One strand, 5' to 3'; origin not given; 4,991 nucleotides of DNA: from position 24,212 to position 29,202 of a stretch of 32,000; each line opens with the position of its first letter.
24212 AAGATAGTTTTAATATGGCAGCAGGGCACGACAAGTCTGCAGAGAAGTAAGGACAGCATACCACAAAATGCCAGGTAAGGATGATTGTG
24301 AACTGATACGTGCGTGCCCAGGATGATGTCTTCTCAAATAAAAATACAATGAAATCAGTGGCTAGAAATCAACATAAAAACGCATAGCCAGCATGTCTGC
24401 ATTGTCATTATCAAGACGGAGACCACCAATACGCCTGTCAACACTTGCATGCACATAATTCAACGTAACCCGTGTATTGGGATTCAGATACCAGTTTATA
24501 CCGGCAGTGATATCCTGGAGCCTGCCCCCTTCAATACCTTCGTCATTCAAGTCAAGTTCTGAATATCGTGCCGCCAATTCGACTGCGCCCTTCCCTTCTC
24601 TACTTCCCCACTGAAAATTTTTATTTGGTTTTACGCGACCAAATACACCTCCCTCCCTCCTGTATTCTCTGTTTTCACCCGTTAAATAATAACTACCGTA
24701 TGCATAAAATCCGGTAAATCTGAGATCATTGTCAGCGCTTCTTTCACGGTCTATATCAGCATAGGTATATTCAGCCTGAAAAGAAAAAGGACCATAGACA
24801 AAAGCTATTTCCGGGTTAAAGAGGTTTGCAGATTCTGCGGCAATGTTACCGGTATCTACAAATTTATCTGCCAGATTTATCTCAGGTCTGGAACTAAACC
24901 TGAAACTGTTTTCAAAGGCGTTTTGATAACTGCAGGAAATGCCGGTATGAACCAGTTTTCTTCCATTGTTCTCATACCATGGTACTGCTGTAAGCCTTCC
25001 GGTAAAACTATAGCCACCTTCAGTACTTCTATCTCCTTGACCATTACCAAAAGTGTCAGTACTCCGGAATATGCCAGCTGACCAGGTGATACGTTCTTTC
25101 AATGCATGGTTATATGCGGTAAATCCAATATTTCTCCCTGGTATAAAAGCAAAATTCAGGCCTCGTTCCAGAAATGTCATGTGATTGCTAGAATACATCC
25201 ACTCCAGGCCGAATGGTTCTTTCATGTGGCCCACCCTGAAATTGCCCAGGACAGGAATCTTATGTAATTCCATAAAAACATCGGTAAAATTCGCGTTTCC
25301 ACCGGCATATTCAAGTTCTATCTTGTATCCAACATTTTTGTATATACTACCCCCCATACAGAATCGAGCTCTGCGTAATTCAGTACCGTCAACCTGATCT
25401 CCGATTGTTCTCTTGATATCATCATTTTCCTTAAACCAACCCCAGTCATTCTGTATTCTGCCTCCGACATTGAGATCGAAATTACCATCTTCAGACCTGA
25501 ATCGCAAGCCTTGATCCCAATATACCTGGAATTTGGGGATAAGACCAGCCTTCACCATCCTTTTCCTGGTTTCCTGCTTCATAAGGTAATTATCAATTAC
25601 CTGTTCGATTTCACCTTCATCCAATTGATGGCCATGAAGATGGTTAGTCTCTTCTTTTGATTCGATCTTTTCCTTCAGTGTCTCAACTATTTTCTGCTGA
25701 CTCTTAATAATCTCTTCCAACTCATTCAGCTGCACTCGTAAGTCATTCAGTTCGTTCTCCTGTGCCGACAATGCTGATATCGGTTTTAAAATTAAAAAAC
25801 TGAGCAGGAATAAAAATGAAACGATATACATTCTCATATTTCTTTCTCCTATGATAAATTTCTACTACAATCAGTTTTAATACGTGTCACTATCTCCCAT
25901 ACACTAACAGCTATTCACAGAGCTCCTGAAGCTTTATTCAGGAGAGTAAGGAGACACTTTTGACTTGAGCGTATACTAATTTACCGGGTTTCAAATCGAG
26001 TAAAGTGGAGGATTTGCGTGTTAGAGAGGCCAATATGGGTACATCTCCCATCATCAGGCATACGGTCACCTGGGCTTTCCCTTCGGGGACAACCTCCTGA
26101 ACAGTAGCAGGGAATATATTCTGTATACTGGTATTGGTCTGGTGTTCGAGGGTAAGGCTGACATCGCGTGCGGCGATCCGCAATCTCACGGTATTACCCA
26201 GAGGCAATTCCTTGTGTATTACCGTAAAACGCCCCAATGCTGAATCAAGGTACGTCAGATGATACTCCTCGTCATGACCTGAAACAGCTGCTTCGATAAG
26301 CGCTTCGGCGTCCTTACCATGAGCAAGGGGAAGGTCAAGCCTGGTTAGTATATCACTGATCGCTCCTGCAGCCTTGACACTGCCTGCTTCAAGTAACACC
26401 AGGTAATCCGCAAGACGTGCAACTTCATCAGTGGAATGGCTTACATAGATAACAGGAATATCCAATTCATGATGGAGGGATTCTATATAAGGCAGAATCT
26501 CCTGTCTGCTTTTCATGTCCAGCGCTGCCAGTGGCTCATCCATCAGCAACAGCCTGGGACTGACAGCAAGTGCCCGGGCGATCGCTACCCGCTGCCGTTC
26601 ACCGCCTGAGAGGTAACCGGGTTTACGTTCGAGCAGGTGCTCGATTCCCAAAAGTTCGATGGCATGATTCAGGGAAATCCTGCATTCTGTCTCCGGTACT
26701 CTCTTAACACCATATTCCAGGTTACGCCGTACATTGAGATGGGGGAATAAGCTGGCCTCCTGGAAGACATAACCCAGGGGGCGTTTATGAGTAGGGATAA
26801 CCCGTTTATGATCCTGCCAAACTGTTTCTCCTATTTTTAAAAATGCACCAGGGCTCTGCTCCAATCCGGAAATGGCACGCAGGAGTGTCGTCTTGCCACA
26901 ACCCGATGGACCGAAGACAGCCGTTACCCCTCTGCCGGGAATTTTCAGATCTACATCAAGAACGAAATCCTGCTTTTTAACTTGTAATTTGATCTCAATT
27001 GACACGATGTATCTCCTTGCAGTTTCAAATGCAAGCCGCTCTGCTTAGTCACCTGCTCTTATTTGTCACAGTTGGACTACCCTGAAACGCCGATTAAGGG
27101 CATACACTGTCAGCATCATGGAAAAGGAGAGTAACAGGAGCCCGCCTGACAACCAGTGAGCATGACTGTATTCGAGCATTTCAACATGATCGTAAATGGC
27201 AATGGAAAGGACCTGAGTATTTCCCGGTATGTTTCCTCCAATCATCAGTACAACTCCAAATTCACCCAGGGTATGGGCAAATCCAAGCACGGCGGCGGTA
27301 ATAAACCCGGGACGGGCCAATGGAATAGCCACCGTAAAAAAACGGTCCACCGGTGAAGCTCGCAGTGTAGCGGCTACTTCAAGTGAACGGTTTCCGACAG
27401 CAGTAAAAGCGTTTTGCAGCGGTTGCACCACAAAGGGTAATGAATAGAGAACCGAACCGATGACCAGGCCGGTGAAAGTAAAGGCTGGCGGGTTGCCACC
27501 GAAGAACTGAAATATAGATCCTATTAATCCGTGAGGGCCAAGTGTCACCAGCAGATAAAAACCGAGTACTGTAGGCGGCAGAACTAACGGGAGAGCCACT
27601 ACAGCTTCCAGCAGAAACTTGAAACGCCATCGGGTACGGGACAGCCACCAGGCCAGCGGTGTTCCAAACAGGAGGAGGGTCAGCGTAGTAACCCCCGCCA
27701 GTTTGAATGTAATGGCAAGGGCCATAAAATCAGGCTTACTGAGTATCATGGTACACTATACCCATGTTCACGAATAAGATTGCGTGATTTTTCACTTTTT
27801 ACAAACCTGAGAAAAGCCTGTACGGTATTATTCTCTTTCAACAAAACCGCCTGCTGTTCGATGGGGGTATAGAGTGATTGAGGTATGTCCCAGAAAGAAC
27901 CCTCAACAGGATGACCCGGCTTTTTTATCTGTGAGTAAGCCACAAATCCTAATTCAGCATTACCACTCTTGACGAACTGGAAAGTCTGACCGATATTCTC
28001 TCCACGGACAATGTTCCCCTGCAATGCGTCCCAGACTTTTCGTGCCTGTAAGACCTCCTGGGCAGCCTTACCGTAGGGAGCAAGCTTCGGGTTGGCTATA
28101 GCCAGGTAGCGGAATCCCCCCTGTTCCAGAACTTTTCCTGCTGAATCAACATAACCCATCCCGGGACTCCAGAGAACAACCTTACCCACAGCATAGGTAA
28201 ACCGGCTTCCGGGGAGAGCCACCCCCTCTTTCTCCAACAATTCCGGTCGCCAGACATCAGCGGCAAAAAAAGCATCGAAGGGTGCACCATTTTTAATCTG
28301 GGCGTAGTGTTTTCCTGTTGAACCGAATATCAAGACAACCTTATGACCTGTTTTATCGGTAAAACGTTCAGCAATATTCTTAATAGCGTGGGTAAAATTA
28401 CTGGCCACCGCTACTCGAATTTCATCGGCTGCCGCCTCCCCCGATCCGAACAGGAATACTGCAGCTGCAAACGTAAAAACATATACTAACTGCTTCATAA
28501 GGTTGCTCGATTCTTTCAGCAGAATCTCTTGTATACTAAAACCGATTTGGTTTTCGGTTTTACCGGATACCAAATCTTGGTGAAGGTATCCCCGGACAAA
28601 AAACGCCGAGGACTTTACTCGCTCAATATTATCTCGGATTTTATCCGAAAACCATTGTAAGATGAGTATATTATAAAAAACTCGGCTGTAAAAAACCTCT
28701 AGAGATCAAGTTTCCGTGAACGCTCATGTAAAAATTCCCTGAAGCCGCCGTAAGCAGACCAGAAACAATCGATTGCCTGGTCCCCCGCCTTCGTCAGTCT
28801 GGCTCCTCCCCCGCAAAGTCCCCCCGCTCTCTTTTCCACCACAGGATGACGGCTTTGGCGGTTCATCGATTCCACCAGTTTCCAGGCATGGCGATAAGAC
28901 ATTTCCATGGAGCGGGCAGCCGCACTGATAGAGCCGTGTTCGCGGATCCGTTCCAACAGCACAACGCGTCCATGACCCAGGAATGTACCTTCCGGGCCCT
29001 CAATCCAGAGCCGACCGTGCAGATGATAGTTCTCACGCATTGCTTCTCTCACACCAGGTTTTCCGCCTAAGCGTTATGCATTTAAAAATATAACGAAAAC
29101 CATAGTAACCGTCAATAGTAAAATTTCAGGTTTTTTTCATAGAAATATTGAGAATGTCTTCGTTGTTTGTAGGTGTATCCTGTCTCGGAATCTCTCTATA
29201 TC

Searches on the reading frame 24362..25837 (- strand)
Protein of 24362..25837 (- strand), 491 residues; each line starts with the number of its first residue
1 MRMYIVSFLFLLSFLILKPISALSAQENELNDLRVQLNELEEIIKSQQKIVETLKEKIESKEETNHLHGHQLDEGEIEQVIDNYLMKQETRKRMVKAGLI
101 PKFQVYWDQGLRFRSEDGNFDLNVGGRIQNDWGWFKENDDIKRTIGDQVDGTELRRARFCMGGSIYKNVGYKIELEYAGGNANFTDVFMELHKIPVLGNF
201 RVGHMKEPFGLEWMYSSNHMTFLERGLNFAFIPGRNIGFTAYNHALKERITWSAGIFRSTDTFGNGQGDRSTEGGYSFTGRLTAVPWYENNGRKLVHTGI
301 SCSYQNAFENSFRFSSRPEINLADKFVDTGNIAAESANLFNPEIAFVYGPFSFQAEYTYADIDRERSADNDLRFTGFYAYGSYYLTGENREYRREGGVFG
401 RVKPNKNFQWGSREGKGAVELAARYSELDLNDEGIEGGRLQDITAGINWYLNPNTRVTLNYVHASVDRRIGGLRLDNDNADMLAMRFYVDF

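Call 5: search_protein_families(library=ncbifam, proteins=[window:24362-25837:-], max_evalue=0.1)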
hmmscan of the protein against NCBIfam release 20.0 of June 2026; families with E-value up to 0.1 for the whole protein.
window:24362-25837:- (491 aa): 1 family
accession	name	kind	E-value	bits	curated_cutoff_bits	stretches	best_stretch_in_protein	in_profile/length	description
TIGR01667.1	YCCS_YHFK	subfamily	0.053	11.7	467.8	1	9-82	602-674/701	YccS/YhfK family putative transporter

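Call 6: search_protein_families(library=pfam, proteins=[window:24362-25837:-], max_evalue=0.1)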
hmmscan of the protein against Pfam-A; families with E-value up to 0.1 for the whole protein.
window:24362-25837:- (491 aa): 6 families
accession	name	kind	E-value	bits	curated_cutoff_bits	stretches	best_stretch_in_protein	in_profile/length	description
PF07396.17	Porin_O_P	-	2.4e-51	175.5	20.9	1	123-491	2-370/370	Phosphate-selective porin O and P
PF06810.17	Phage_scaffold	-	0.0015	19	35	1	21-99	34-118/170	Phage capsid assembly scaffolding protein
PF04977.20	DivIC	-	0.014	15.6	28.9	1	5-56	1-52/80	Septum formation initiator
PF16516.10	CC2-LZ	-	0.026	15.4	35.3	1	24-63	10-49/100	Leucine zipper of domain CC2 of NEMO, NF-kappa-B essential modulator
PF13949.11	ALIX_LYPXL_bnd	-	0.027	14.2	30.8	1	25-81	134-193/295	ALIX V-shaped domain binding to HIV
PF13623.11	SurA_N_2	-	0.074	13.4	28.5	0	5-94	14-107/145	SurA-like N-terminal domain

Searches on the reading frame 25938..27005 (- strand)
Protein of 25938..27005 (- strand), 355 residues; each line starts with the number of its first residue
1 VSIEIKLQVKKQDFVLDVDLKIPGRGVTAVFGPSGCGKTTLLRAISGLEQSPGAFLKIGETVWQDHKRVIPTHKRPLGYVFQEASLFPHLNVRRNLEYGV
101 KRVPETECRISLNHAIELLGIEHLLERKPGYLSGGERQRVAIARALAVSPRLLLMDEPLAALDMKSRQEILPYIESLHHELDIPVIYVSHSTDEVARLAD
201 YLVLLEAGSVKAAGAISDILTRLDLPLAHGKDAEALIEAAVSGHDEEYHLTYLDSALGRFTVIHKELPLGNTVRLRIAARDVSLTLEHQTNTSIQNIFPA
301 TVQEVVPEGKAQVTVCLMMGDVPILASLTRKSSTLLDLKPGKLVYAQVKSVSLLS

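Call 24: search_protein_families(library=pfam, proteins=[window:25938-27005:-], max_evalue=0.001)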
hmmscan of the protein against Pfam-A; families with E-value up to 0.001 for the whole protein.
window:25938-27005:- (355 aa): 8 families
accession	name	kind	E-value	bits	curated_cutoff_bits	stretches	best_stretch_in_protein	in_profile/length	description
PF00005.33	ABC_tran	-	6.2e-30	105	25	1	17-160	3-137/137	ABC transporter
PF03459.23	TOBE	-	6.1e-15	55.6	22.3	1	292-353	1-62/64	TOBE domain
PF02463.25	SMC_N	-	1.2e-07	31.8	40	0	129-192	134-201/220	RecF/RecN/SMC N terminal domain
PF13304.12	AAA_21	-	6.3e-07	30.2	27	0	27-50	1-24/304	AAA domain, putative AbiEii toxin, Type IV TA system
PF13476.12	AAA_23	-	7.5e-05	23.9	27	1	18-46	15-40/201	AAA domain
PF09818.15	ABC_ATPase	-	0.00035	20.1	23.2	0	21-46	76-100/283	P-loop domain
PF13401.12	AAA_22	-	0.00037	21.2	27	0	24-47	4-27/130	AAA domain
PF05621.17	TniB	-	0.0008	19.3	22.4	0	147-188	117-160/189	Bacterial TniB protein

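Call 50: search_protein_families(library=ncbifam, proteins=[window:25938-27005:-], max_evalue=1e-10)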
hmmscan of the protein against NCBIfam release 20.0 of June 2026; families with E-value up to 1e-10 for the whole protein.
window:25938-27005:- (355 aa): 162 families (the best 25 are shown)
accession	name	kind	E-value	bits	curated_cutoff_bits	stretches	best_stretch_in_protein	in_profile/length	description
TIGR02142.1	modC_ABC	equivalog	1.1e-129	432.7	285.05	1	3-353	1-352/353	molybdenum ABC transporter ATP-binding protein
NF008355.0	PRK11144.1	equivalog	8.8e-101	337.4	434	1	3-353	2-350/353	molybdenum ABC transporter ATP-binding protein ModC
NF040840.2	tungstate_WtpC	equivalog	1.3e-60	205.5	440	1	12-351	12-342/347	tungstate ABC transporter ATP-binding protein WtpC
TIGR03265.1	PhnT2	equivalog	2.6e-52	178.2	457.7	1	6-311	11-305/353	putative 2-aminoethylphosphonate ABC transporter ATP-binding protein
TIGR00968.1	3a0106s01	subfamily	2.4e-51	174.5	342.75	1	12-220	13-219/237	sulfate ABC transporter ATP-binding protein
TIGR01187.1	potA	subfamily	3.9e-51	174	355.6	1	31-347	2-316/325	polyamine ABC transporter ATP-binding protein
NF006987.0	PRK09452.1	equivalog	1.4e-48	165.5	482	1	8-221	26-237/378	spermidine/putrescine ABC transporter ATP-binding protein PotA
NF008653.0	PRK11650.1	subfamily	1.5e-48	165.7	432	1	11-222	16-225/357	sn-glycerol-3-phosphate ABC transporter ATP-binding protein UgpC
NF040933.2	ABC_arch_GlcV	equivalog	1e-47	162.8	450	1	15-304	22-309/357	glucose ABC transporter ATP-binding protein GlcV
NF043075.1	MMSYN1_0197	equivalog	1e-47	162.8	550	1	11-220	14-221/341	spermidine/putrescine ABC transporter ATP-binding protein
TIGR03258.1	PhnT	equivalog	4.7e-47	160.7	499.15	1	16-220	25-228/359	2-aminoethylphosphonate ABC transport system ATP-binding subunit PhnT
NF008105.0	PRK10851.1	equivalog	1e-46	159.3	502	1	1-220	1-225/362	sulfate/thiosulfate ABC transporter ATP-binding protein CysA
NF008233.0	PRK11000.1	equivalog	3.1e-46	157.9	568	1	17-215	21-217/369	maltose/maltodextrin ABC transporter ATP-binding protein MalK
TIGR01186.1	proV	subfamily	2e-41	142.3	326.6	1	15-221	9-219/363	betaine/proline/choline family ABC transporter ATP-binding protein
NF008039.0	PRK10771.1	equivalog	7.6e-41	140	298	1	12-220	12-218/234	thiamine ABC transporter ATP-binding protein ThiQ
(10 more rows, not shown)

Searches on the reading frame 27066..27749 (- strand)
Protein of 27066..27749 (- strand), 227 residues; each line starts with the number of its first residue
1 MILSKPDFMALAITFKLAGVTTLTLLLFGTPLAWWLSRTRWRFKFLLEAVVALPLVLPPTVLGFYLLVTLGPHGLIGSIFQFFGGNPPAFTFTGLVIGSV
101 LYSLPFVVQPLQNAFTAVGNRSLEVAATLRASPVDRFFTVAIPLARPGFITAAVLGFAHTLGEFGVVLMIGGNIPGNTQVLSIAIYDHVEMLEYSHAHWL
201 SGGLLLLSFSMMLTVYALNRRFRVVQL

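Call 24: search_protein_families(library=pfam, proteins=[window:27066-27749:-], max_evalue=0.001)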
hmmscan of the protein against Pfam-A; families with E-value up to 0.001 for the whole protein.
window:27066-27749:- (227 aa): 1 family
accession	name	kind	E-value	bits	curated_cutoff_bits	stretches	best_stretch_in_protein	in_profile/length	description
PF00528.27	BPD_transp_1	-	1.5e-13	51.3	26.4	1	29-223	1-183/184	Binding-protein-dependent transport system inner membrane component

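Call 50: search_protein_families(library=ncbifam, proteins=[window:27066-27749:-], max_evalue=1e-10)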
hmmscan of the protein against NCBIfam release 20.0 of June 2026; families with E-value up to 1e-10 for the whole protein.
window:27066-27749:- (227 aa): 17 families
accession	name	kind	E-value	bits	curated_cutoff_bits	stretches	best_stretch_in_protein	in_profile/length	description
TIGR02141.1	modB_ABC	equivalog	1.6e-71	240.2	182.6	1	13-221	2-208/208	molybdate ABC transporter permease subunit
NF006939.0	PRK09421.1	equivalog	4.3e-46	157.2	262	1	1-197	2-198/230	molybdate ABC transporter permease subunit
TIGR01581.1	Mo_ABC_porter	hypoth_equivalog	1.3e-40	139.3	210.3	1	3-208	15-219/225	ABC transporter permease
TIGR00969.1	3a0106s02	subfamily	6.3e-38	130.8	240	1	8-219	59-270/272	sulfate ABC transporter permease subunit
TIGR02139.1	permease_CysT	equivalog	3e-37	128.7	246.1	1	8-220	49-260/265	sulfate ABC transporter permease subunit CysT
NF040839.1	tungstate_WtpB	equivalog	8.7e-32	110.7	340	1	9-218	44-247/251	tungstate ABC transporter permease WtpB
NF008208.0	PRK10971.1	equivalog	3.1e-30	105.6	415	1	3-223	51-271/277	sulfate/thiosulfate ABC transporter permease CysT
TIGR02140.1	permease_CysW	equivalog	1.3e-26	93.7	329.1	1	3-215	40-252/261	sulfate ABC transporter permease subunit CysW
TIGR03262.1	PhnU2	equivalog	2.6e-22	79.2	593.25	1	8-206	52-243/546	putative 2-aminoethylphosphonate ABC transporter permease subunit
NF038017.1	ABC_perm1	subfamily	1.7e-21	77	100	1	15-201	2-180/184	ABC transporter permease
NF008620.0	PRK11602.1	equivalog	6.1e-18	65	442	1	7-185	61-239/291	sulfate/thiosulfate ABC transporter permease CysW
NF011624.0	PRK15050.1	equivalog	8.8e-18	64.4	247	1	9-221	73-284/297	2-aminoethylphosphonate ABC transporter permease subunit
NF007044.0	PRK09497.1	equivalog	1.3e-16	60.9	348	1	11-217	65-272/285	spermidine/putrescine ABC transporter permease PotB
NF007963.0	PRK10683.1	equivalog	6.4e-15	55.4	489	1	13-172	101-264/317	putrescine ABC transporter permease PotH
TIGR03226.1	PhnU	equivalog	3.6e-14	52.9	283.45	1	10-221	92-302/311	2-aminoethylphosphonate ABC transporter permease subunit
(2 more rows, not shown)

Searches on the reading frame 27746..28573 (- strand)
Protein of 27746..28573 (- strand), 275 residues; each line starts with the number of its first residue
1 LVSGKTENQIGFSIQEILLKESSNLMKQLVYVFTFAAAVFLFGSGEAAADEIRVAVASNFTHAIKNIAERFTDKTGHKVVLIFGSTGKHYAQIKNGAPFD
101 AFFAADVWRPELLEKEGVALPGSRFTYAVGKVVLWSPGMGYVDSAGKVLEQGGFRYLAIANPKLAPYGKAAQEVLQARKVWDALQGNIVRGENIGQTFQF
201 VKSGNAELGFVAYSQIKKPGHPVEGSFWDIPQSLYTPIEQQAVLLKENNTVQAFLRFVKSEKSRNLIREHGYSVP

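Call 24: search_protein_families(library=pfam, proteins=[window:27746-28573:-], max_evalue=0.001)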
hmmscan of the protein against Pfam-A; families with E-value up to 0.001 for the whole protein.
window:27746-28573:- (275 aa): 2 families
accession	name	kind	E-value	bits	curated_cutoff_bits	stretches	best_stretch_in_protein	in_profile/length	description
PF13531.11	SBP_bac_11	-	9.6e-58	196.1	25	1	52-272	1-226/227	Bacterial extracellular solute-binding protein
PF01547.30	SBP_bac_1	-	2.4e-10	41.4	26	1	58-263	2-305/307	Bacterial extracellular solute-binding protein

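Call 50: search_protein_families(library=ncbifam, proteins=[window:27746-28573:-], max_evalue=1e-10)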
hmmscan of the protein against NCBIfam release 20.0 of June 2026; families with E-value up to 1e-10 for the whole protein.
window:27746-28573:- (275 aa): 2 families
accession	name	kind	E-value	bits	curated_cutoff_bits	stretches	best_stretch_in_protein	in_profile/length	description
TIGR01256.1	modA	equivalog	3.9e-64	216.5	62.5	1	57-271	1-217/217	molybdate ABC transporter substrate-binding protein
NF007958.0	PRK10677.1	equivalog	8.3e-20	70.8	253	1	31-273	7-254/256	molybdate ABC transporter substrate-binding protein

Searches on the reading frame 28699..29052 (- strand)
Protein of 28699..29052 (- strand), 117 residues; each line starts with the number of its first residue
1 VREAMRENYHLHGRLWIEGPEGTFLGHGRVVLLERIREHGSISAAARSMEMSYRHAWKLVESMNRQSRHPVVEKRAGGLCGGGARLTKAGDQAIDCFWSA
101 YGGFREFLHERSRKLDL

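Call 24: search_protein_families(library=pfam, proteins=[window:28699-29052:-], max_evalue=0.001)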
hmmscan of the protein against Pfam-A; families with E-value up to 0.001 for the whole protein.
window:28699-29052:- (117 aa): 1 family
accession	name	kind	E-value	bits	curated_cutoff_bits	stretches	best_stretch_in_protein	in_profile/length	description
PF00126.33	HTH_1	-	6.2e-07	29.7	26.6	1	32-90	6-59/60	Bacterial regulatory helix-turn-helix protein, lysR family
